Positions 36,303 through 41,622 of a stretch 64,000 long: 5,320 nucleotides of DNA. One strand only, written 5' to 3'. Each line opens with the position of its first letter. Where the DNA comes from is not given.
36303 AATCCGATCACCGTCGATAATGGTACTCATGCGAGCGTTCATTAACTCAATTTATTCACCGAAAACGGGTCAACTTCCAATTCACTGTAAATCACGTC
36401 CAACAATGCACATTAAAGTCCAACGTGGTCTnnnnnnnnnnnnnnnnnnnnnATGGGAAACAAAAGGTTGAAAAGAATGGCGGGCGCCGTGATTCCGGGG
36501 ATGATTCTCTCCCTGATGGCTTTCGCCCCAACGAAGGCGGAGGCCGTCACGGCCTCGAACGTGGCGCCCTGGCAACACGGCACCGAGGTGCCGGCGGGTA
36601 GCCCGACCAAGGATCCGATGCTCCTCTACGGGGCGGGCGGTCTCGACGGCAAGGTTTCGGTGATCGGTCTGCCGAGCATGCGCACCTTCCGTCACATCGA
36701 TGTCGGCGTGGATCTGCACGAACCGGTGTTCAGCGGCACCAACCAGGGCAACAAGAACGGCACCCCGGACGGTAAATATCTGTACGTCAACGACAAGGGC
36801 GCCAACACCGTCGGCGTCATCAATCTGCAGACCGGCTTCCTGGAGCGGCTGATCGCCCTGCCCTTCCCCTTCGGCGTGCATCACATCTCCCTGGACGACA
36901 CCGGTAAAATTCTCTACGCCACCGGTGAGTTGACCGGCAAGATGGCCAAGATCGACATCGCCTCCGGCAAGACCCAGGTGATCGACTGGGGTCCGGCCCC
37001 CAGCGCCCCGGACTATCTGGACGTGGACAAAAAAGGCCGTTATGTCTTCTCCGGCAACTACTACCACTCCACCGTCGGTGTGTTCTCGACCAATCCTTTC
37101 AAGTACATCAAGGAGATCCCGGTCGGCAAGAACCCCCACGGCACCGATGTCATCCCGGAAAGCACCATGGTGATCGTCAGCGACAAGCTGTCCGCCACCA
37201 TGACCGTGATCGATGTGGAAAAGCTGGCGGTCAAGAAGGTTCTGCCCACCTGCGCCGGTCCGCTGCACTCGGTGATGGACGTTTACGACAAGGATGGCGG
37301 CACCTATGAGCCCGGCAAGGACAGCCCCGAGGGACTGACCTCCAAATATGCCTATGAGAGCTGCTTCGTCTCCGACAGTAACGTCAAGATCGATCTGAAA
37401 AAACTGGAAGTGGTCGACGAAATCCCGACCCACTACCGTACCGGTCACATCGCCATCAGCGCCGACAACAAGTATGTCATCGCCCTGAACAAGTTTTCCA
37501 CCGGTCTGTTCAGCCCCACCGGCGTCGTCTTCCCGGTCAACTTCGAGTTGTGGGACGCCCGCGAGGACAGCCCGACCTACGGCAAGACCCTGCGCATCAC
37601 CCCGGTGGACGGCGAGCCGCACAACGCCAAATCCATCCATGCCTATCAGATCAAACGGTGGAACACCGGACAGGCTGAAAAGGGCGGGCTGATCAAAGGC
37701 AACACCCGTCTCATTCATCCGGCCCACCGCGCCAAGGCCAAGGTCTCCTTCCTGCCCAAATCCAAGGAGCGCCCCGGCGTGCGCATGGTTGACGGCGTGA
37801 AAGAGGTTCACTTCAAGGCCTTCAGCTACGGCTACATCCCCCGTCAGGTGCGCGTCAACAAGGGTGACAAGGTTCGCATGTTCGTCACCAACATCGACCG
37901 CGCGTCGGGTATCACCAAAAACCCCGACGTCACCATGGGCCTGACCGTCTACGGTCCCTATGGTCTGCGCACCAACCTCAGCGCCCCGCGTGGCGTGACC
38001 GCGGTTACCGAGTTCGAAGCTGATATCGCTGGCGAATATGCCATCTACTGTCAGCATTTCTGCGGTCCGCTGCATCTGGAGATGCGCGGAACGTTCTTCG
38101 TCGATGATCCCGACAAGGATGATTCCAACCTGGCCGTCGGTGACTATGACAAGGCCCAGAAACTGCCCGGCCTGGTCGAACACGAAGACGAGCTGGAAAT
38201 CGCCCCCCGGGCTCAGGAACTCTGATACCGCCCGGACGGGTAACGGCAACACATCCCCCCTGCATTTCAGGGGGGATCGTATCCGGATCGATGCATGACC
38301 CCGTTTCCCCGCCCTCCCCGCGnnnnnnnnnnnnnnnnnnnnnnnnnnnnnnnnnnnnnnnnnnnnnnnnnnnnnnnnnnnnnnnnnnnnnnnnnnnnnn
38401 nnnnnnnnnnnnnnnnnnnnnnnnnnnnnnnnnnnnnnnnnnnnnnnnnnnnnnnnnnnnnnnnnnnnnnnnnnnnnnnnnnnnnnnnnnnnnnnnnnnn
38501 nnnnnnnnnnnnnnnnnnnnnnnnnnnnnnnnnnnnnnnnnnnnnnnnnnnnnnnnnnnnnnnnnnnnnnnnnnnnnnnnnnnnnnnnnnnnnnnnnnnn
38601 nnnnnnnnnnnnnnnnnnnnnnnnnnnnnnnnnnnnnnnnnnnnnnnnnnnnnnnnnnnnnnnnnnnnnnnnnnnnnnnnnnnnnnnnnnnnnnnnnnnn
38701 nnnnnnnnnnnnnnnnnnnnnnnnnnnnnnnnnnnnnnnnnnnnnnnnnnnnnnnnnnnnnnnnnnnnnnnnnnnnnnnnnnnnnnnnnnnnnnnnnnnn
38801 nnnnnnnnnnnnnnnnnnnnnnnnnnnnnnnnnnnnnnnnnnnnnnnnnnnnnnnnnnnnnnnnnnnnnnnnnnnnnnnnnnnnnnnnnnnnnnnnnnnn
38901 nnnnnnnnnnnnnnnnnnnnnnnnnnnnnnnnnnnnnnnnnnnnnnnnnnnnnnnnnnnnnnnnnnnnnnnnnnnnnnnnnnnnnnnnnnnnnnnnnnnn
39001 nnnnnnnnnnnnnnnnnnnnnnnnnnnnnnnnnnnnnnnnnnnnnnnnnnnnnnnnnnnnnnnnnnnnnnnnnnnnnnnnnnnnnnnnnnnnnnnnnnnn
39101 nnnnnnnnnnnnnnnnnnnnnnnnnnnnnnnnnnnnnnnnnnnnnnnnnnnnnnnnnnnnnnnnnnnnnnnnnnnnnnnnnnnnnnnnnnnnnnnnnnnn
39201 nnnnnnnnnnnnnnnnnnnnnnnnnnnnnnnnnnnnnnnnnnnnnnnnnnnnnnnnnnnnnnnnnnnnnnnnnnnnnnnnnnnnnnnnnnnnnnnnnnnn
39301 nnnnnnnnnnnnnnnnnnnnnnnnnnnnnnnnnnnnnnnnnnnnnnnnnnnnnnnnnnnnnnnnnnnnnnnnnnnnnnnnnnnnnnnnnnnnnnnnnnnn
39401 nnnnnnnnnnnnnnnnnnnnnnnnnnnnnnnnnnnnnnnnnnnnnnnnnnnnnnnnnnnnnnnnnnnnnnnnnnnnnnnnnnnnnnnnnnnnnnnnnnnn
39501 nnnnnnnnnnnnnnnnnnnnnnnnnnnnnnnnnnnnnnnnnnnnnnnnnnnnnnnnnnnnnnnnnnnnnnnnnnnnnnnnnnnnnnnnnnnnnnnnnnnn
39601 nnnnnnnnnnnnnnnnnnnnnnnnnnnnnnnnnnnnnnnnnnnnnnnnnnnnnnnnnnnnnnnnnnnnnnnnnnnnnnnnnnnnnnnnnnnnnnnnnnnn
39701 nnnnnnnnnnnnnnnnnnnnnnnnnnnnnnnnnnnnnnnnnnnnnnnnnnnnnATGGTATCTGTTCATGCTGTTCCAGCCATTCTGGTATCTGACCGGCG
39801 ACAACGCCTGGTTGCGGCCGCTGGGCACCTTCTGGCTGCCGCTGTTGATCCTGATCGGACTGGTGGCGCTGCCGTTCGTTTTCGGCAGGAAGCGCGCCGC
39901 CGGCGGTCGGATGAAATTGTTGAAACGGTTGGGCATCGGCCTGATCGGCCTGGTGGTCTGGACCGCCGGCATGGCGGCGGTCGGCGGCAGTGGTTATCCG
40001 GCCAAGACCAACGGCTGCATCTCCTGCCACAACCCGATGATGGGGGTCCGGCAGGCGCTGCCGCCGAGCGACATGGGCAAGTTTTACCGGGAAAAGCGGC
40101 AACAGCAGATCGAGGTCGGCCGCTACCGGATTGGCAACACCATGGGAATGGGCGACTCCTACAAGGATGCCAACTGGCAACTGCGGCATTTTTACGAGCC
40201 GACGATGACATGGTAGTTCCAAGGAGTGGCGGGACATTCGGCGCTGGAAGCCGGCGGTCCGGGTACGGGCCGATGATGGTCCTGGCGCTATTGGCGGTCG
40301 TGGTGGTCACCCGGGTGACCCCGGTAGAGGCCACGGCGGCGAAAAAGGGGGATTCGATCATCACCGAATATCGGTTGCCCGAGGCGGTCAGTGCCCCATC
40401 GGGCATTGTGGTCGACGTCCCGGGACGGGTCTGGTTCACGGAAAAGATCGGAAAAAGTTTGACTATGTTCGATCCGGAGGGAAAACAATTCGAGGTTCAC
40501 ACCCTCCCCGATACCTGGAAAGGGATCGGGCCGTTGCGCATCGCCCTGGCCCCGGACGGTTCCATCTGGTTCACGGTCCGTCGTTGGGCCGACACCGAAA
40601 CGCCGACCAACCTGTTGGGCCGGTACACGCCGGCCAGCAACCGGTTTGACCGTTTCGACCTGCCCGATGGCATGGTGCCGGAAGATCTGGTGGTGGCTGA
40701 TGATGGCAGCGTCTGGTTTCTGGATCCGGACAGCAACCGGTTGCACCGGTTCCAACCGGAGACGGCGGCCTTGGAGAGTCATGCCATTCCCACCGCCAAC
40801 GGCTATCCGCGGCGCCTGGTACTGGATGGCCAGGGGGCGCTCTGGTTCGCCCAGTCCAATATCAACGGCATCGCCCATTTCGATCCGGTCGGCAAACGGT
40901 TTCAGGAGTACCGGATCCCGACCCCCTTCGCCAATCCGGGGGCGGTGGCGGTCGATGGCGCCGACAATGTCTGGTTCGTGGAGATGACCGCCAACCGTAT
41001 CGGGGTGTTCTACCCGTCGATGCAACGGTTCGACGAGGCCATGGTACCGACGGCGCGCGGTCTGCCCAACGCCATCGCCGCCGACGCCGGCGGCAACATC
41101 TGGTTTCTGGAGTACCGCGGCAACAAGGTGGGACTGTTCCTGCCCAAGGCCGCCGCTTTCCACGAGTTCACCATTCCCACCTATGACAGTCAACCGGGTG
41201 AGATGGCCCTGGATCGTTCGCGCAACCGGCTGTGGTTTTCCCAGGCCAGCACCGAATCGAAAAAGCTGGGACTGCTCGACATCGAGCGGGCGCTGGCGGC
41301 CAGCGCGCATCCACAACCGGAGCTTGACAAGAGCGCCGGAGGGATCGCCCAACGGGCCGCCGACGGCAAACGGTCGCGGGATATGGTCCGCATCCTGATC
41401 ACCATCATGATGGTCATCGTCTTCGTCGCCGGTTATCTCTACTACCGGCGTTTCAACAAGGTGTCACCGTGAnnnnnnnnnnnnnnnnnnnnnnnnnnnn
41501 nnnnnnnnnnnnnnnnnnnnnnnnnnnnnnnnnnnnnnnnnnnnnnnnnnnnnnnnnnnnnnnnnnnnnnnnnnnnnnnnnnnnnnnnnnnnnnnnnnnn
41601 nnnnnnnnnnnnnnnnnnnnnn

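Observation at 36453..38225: NosZ-like copper enzyme with substitutions in both a CuZ and a CuA ligand column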

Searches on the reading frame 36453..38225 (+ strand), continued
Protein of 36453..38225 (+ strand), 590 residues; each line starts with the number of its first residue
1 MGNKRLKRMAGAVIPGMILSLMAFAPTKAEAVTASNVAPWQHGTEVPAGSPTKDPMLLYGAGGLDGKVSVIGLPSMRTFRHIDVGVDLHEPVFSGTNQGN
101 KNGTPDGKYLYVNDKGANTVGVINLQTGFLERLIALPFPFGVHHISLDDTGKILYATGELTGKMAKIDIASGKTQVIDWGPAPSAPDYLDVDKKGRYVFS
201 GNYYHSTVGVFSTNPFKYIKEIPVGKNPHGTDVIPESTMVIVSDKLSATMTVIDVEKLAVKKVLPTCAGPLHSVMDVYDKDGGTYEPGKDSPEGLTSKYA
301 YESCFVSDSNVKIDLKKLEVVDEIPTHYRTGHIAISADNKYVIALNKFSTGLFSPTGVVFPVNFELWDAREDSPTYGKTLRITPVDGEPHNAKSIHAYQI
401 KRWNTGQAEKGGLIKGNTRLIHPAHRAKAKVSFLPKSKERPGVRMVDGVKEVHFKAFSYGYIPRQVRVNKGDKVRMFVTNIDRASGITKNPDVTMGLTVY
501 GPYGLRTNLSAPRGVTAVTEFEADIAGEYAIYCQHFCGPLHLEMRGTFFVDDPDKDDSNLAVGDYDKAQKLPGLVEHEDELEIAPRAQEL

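Call 63: search_solved_structures(query=A4, max_evalue=1e-10, show_alignments=1)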
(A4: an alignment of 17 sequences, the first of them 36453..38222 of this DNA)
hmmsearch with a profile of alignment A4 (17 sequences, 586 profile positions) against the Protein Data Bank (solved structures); distinct sequences matched with E-value up to 1e-10: 26.
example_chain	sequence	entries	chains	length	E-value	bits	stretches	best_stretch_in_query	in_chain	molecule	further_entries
7aq6_A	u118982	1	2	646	9e-32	113.3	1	214-548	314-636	Nitrous-oxide reductase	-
7aq9_A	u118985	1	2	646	1.3e-31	112.8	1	214-548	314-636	Nitrous-oxide reductase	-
7aq7_A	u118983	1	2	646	1.4e-31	112.7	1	214-548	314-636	Nitrous-oxide reductase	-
7aq2_A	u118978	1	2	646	1.4e-31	112.7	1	214-548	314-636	Nitrous-oxide reductase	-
6y6y_A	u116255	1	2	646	1.6e-31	112.5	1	214-548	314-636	Nitrous-oxide reductase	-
6y71_A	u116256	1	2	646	1.6e-31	112.5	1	214-548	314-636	Nitrous-oxide reductase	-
6rkz_A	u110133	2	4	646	1.9e-31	112.3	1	214-548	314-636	Nitrous-oxide reductase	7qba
7aq5_A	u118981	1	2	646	1.9e-31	112.2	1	214-548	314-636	Nitrous-oxide reductase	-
7aq4_A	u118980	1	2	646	2.2e-31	112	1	214-548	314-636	Nitrous-oxide reductase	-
7aq3_A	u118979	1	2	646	2.8e-31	111.7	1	214-548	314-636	Nitrous-oxide reductase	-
3sbp_A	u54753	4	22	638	3.3e-31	111.4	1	214-548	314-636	Nitrous-oxide reductase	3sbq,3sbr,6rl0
7aq0_A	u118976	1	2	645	5.2e-31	110.8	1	214-548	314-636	Nitrous-oxide reductase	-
7aqa_A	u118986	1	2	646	1e-30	109.8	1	214-548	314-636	Nitrous-oxide reductase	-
7aq8_A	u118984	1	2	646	1.2e-30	109.7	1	214-548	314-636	Nitrous-oxide reductase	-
7apy_A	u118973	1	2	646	1.6e-30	109.2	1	214-548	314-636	Nitrous-oxide reductase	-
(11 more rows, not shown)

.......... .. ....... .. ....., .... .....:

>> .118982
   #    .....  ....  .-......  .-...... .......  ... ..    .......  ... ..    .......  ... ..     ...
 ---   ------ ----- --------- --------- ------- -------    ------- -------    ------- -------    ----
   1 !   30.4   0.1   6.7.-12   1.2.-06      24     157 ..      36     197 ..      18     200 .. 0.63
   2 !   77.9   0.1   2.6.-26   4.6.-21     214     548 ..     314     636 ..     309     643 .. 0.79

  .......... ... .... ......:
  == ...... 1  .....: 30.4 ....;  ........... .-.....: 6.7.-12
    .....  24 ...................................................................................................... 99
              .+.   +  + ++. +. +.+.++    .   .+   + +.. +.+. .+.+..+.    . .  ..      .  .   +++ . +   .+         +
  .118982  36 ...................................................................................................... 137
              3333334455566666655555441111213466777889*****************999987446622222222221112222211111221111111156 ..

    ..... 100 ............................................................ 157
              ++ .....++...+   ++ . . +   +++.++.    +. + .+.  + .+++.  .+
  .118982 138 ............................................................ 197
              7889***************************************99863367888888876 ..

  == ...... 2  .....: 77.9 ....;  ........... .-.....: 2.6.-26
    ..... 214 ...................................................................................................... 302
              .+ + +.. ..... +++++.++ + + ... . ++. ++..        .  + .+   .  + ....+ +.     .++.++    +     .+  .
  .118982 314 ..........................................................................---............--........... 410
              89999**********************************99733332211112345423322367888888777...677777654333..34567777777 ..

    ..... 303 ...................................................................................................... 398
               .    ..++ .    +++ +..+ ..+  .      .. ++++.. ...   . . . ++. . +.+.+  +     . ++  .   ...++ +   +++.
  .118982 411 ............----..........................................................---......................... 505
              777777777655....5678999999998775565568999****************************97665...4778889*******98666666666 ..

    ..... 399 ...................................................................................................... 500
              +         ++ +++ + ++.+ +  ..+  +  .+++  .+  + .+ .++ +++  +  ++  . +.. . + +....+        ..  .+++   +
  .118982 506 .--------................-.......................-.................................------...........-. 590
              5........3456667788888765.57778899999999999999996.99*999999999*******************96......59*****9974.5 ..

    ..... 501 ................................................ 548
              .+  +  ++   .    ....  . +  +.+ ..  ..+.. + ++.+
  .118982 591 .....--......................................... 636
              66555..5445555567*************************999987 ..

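Call 74: list_cluster_members(proteins=[P0287, P0288, P0289, P0290, P0292, P0293, P0295, P0296, P0297, P0298])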
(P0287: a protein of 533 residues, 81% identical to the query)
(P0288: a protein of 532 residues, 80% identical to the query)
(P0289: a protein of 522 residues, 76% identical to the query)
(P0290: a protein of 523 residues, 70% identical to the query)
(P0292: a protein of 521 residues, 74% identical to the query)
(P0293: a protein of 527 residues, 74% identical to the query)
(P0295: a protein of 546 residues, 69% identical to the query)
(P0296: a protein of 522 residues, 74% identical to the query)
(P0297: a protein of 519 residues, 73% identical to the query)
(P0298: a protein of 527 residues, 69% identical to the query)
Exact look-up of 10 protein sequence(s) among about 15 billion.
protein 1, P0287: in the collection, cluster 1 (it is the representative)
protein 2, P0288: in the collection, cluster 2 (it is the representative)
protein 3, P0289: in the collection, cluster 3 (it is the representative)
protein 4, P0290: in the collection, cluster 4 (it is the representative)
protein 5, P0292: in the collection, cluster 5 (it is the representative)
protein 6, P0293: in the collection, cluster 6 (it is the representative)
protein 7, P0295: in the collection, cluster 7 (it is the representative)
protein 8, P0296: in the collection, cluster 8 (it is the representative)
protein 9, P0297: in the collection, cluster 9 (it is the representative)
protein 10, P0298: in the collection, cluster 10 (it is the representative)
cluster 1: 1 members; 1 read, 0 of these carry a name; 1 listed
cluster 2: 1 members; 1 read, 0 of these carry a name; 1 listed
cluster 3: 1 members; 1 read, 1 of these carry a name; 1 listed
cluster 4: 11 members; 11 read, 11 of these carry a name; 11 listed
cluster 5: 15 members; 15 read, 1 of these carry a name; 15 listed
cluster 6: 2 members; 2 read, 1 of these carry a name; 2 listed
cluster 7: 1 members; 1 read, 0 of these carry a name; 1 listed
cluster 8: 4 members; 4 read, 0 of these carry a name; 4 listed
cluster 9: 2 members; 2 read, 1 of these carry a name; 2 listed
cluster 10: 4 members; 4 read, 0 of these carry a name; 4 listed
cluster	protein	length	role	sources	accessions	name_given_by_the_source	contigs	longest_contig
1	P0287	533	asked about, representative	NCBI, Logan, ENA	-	-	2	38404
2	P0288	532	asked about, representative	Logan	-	-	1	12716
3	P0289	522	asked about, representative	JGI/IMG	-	nitrous oxide reductase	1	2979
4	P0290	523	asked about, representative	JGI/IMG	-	nitrous oxide reductase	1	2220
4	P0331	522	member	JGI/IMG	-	nitrous-oxide reductase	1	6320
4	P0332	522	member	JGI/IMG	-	nitrous oxide reductase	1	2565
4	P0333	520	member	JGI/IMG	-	nitrous oxide reductase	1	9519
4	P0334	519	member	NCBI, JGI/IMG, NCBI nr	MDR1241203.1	MAG: beta-propeller fold lactonase family protein [Deltaproteobacteria bacterium] | nitrous oxide reductase | beta-propeller fold lactonase family protein [Deltaproteobacteria bacterium]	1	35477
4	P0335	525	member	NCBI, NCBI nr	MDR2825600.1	MAG: beta-propeller fold lactonase family protein [Deltaproteobacteria bacterium] | beta-propeller fold lactonase family protein [Deltaproteobacteria bacterium]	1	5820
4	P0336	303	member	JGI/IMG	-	nitrous-oxide reductase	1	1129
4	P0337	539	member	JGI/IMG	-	YVTN family beta-propeller protein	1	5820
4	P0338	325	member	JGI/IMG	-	nitrous-oxide reductase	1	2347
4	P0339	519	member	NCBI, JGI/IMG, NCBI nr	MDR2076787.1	MAG: beta-propeller fold lactonase family protein [Desulfovibrio sp.] | nitrous oxide reductase | beta-propeller fold lactonase family protein [Desulfovibrio sp.]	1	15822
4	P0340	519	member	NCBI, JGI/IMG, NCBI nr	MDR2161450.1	MAG: beta-propeller fold lactonase family protein [Desulfovibrio sp.] | nitrous oxide reductase | beta-propeller fold lactonase family protein [Desulfovibrio sp.]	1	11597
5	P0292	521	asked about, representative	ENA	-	-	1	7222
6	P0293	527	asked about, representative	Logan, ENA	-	-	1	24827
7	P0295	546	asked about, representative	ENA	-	-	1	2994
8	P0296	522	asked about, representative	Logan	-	-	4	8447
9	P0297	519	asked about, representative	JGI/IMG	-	-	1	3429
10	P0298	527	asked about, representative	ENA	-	-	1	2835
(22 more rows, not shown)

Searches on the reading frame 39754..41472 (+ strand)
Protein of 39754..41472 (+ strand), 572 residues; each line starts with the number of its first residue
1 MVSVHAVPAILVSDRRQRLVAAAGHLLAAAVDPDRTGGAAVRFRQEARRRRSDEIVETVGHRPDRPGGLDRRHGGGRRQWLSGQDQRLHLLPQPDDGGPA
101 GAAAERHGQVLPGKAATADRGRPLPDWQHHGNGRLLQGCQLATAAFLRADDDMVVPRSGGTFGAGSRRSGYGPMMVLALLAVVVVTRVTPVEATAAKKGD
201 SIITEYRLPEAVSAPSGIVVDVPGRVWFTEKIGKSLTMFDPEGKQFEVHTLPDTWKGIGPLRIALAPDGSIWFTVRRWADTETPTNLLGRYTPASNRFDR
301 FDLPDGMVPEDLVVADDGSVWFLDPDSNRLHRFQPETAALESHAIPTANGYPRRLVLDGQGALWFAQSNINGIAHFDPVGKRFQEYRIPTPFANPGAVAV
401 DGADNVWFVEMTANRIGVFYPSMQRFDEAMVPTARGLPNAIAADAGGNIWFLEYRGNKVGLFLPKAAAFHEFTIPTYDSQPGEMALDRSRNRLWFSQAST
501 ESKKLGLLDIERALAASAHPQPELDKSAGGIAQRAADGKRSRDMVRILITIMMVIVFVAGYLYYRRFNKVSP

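Call 25: search_protein_families(library=pfam, proteins=[window:39754-41472:+], max_evalue=0.001)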
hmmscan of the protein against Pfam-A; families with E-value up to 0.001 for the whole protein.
window:39754-41472:+ (572 aa): 5 families
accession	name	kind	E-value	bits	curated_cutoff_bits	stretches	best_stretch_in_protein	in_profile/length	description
PF24684.1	Vgb_lyase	-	7.4e-45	153.4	50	1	203-498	3-283/290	Virginiamycin B lyase family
PF08450.18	SGL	-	3.5e-14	53.4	26.3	1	266-404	94-236/246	SMP-30/Gluconolactonase/LRE-like region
PF07494.17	Reg_prop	-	1.3e-05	25.2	20.4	0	351-366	6-21/24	Two component regulator propeller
PF13449.12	Phytase-like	-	0.00021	21.7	27.6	0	355-393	73-111/284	Esterase-like activity of phytase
PF20067.5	SSL_N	-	0.00039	20.7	18.9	0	299-321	13-35/46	Strictosidine synthase-like, N-terminal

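Call 27: search_protein_families(library=ncbifam, proteins=[window:39754-41472:+], max_evalue=0.001)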
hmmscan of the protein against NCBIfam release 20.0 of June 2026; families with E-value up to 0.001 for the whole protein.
window:39754-41472:+ (572 aa): 2 families
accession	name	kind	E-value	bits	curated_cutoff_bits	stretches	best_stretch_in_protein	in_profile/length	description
NF000022.1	stregra_B_VgbA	exception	5.3e-34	117.7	600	2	281-507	73-293/299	streptogramin B lyase Vgb(A)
NF000096.1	stregra_B_VgbB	exception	1e-29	103.7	600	2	360-501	25-162/295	streptogramin B lyase Vgb(B)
